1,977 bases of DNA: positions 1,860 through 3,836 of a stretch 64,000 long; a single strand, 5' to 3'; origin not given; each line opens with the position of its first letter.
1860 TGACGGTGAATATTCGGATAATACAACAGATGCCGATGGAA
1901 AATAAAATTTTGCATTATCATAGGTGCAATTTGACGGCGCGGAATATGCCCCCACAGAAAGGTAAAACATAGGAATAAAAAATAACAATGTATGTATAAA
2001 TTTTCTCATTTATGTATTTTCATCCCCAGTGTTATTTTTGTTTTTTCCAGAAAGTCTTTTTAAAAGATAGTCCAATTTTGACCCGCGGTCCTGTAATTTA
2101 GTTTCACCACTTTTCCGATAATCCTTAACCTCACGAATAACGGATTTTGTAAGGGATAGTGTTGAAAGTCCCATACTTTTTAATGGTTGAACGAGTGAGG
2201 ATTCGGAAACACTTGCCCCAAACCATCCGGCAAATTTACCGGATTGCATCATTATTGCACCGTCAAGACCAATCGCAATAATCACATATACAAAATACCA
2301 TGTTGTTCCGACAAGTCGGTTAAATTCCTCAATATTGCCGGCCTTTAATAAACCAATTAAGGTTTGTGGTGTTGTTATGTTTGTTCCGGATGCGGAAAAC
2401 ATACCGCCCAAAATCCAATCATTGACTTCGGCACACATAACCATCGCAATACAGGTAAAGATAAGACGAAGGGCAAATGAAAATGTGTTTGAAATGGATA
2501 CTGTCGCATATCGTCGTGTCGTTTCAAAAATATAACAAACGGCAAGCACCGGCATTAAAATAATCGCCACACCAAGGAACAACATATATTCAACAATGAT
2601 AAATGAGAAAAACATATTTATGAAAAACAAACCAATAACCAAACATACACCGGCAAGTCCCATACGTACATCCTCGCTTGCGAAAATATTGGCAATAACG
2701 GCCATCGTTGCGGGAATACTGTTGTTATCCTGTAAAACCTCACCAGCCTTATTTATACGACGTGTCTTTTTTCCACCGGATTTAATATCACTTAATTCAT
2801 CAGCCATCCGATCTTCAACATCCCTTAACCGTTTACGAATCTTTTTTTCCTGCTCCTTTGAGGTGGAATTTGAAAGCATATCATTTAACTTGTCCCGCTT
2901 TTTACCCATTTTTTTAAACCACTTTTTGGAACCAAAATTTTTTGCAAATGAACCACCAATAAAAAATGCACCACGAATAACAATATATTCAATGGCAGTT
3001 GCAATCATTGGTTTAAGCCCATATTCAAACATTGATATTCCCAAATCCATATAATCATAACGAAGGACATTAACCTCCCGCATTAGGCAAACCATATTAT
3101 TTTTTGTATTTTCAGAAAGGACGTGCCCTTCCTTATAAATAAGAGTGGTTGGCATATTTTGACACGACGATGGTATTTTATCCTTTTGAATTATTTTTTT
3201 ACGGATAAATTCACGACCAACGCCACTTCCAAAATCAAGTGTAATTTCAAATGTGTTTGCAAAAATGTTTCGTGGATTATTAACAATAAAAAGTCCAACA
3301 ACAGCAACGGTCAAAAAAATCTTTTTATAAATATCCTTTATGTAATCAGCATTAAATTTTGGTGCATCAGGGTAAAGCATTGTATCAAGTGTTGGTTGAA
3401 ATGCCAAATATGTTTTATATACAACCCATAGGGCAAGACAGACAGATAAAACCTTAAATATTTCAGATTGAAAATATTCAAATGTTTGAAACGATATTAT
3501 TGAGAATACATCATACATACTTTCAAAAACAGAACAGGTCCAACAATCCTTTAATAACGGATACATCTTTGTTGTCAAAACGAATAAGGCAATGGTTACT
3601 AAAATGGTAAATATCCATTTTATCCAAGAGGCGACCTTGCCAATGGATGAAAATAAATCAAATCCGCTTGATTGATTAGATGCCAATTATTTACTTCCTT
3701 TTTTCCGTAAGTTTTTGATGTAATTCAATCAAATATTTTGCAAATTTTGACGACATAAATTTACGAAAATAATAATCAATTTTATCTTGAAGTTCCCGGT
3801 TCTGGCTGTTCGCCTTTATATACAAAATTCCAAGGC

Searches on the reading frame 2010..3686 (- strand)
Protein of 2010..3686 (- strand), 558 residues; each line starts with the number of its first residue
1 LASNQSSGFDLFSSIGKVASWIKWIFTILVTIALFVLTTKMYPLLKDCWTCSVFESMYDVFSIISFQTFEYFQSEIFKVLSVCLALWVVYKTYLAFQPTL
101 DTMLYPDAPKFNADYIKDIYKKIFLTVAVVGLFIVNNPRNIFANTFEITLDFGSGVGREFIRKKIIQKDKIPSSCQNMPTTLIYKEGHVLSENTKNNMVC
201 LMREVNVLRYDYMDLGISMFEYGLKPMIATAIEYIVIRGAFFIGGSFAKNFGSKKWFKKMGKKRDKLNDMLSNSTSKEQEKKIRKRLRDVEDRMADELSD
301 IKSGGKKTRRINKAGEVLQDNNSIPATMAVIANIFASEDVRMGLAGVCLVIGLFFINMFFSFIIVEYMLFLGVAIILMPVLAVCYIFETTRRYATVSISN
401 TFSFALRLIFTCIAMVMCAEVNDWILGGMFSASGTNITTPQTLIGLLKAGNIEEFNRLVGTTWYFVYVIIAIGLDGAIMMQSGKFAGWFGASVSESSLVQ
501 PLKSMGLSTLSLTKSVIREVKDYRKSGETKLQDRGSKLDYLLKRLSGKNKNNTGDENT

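Call 3: search_protein_families(library=pfam, proteins=[window:2010-3686:-], max_evalue=1)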
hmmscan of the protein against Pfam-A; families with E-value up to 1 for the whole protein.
window:2010-3686:- (558 aa): 5 families
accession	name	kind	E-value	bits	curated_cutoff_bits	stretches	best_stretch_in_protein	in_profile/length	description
PF04610.19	TrbL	-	9.4e-06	26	25.9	1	337-429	95-187/215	TrbL/VirB6 plasmid conjugal transfer protein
PF18949.5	DUF5693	-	0.00019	20.5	29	1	326-419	327-419/609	Family of unknown function (DUF5693)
PF03840.19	SecG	-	0.015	15.9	29.2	1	466-498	5-39/70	Preprotein translocase SecG subunit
PF10976.13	DUF2790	-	0.23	11.9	27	1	163-185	15-37/56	Protein of unknown function (DUF2790)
PF20990.2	DUF2207_C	-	0.72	9.9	33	1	271-393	65-192/247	Predicted membrane protein (DUF2207) C-terminal domain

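Call 6: search_protein_families(library=ncbifam, proteins=[window:2010-3686:-], max_evalue=1)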
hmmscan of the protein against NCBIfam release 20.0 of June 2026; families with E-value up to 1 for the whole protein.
window:2010-3686:- (558 aa): 4 families
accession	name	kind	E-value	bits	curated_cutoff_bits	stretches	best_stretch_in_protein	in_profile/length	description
NF007092.0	PRK09546.1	equivalog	0.0047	16.1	292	1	263-376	204-320/327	zinc transporter ZntB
TIGR00810.1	secG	equivalog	0.015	15.3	30.85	1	464-498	5-41/73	preprotein translocase subunit SecG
NF038055.1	T3SS_SctB_pilot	subfamily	0.05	13.1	37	1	262-321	177-237/313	type III secretion system translocon subunit SctB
NF047537.1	YonT_type_I_tox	equivalog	0.27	11.4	45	1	265-290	27-51/59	type I TA system toxin YonT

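Call 18: search_protein_families(library=phrogs, proteins=[window:2010-3686:-], max_evalue=0.1)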
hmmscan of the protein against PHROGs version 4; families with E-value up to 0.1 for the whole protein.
window:2010-3686:- (558 aa): 0 families

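Call 19: search_protein_families(library=padloc, proteins=[window:2010-3686:-], max_evalue=0.1)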
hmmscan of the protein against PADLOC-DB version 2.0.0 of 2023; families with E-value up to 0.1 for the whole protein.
window:2010-3686:- (558 aa): 1 family
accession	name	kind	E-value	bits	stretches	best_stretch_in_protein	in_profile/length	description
PDLC03841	LeoBC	-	0.0013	16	1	237-313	489-564/601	-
